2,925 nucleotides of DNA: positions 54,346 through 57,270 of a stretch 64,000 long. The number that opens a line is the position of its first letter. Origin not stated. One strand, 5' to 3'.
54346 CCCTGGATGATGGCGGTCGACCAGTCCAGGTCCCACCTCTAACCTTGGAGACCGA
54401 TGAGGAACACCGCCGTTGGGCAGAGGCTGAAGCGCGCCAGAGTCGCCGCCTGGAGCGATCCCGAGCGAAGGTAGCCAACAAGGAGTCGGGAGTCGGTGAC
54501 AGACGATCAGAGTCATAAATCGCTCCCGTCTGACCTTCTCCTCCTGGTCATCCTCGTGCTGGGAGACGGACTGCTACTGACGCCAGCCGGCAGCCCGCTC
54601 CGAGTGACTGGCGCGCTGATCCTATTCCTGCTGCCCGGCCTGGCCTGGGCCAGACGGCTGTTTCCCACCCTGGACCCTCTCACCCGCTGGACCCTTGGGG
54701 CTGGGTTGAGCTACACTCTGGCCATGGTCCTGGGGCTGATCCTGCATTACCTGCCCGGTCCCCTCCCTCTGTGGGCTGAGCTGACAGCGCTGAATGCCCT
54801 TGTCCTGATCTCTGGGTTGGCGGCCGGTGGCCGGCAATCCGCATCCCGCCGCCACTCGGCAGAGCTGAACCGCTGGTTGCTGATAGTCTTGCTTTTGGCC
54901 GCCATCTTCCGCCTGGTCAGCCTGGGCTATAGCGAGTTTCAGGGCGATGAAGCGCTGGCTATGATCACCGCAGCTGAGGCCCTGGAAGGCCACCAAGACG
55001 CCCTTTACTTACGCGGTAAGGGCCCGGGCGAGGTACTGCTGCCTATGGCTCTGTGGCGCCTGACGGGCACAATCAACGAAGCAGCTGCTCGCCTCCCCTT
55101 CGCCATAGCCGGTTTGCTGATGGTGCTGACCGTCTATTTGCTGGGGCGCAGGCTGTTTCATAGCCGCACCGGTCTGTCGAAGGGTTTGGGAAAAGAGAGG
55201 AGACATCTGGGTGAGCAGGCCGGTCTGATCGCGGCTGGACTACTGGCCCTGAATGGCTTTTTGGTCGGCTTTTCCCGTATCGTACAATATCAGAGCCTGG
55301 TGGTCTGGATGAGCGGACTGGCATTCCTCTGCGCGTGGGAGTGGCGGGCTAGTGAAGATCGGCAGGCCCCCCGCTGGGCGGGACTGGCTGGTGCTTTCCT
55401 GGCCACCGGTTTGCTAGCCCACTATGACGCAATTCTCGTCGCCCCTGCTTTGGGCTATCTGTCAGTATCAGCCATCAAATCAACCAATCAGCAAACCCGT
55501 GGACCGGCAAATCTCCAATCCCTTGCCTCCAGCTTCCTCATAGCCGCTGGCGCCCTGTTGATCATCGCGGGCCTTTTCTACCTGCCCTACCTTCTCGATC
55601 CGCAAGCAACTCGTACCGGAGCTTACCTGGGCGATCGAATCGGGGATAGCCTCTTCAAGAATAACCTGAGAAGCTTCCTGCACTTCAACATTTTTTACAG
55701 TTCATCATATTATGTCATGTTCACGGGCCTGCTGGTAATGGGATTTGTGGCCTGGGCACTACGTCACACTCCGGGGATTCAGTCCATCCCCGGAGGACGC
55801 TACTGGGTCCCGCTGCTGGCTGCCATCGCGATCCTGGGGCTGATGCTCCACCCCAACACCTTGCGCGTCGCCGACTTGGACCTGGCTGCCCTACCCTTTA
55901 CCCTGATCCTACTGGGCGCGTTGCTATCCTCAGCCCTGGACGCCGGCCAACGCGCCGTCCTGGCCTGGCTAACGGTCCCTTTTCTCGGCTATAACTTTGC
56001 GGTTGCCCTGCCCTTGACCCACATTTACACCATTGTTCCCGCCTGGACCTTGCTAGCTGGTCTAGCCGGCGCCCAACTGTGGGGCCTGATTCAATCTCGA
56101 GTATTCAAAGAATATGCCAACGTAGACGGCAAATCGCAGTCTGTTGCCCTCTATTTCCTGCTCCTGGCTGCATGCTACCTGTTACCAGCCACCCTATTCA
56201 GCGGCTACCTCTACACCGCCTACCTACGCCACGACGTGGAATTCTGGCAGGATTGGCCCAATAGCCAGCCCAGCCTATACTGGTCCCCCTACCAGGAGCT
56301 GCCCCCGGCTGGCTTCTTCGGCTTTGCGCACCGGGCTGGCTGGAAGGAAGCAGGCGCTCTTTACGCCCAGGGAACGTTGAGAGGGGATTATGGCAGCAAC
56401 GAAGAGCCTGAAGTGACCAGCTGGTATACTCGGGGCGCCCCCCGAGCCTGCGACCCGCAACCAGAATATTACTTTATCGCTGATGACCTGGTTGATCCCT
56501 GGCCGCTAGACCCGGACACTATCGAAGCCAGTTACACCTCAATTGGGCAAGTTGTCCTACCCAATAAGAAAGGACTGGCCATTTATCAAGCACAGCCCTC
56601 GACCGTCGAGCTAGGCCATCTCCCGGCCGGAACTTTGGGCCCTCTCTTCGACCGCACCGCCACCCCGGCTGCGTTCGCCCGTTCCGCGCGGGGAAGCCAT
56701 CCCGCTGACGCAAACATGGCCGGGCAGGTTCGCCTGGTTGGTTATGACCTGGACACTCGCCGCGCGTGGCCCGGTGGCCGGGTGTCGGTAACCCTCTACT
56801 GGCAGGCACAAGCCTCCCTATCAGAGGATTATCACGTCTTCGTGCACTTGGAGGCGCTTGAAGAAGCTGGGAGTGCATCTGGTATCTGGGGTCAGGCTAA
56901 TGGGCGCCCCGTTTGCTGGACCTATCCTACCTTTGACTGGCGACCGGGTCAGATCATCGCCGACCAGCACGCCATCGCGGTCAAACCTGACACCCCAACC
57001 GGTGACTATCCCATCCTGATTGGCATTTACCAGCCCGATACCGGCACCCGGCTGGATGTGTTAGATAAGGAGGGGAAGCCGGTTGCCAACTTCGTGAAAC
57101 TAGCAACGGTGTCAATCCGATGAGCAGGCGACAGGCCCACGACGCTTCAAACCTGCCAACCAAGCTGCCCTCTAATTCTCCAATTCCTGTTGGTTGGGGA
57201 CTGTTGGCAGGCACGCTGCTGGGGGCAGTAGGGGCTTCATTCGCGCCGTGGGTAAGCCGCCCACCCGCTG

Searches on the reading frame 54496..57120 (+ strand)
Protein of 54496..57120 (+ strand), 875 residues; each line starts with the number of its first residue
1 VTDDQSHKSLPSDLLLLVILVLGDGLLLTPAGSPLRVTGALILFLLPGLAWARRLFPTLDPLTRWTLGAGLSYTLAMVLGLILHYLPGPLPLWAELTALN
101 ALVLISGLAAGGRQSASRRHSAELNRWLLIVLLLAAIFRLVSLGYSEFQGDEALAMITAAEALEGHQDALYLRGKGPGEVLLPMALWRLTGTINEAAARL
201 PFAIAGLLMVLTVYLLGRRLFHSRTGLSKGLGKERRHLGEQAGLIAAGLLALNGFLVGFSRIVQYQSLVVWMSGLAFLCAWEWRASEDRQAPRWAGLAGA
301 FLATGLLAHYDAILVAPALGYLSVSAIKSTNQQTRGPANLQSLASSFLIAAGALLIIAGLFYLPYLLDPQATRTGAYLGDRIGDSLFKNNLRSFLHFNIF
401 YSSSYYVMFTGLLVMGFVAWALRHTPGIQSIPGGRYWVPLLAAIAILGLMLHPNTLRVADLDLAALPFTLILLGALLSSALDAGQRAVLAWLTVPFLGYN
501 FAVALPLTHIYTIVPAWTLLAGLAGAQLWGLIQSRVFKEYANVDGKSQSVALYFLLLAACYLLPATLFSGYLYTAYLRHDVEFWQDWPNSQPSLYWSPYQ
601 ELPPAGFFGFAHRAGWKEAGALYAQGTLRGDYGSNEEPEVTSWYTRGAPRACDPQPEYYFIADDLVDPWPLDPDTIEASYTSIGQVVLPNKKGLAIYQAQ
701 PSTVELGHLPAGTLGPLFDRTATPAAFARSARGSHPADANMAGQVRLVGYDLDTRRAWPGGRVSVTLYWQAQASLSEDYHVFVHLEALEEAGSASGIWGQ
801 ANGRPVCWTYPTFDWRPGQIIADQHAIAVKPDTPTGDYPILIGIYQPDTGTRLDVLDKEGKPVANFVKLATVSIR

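Call 70: search_protein_families(library=pfam, proteins=[window:54496-57120:+], max_evalue=0.000001)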
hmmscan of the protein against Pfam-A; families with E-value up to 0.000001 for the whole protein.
window:54496-57120:+ (875 aa): 1 family
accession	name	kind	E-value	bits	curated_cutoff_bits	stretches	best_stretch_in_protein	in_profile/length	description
PF13231.12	PMT_2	-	7.5e-09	36.4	26.1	0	235-326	44-133/160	Dolichyl-phosphate-mannose-protein mannosyltransferase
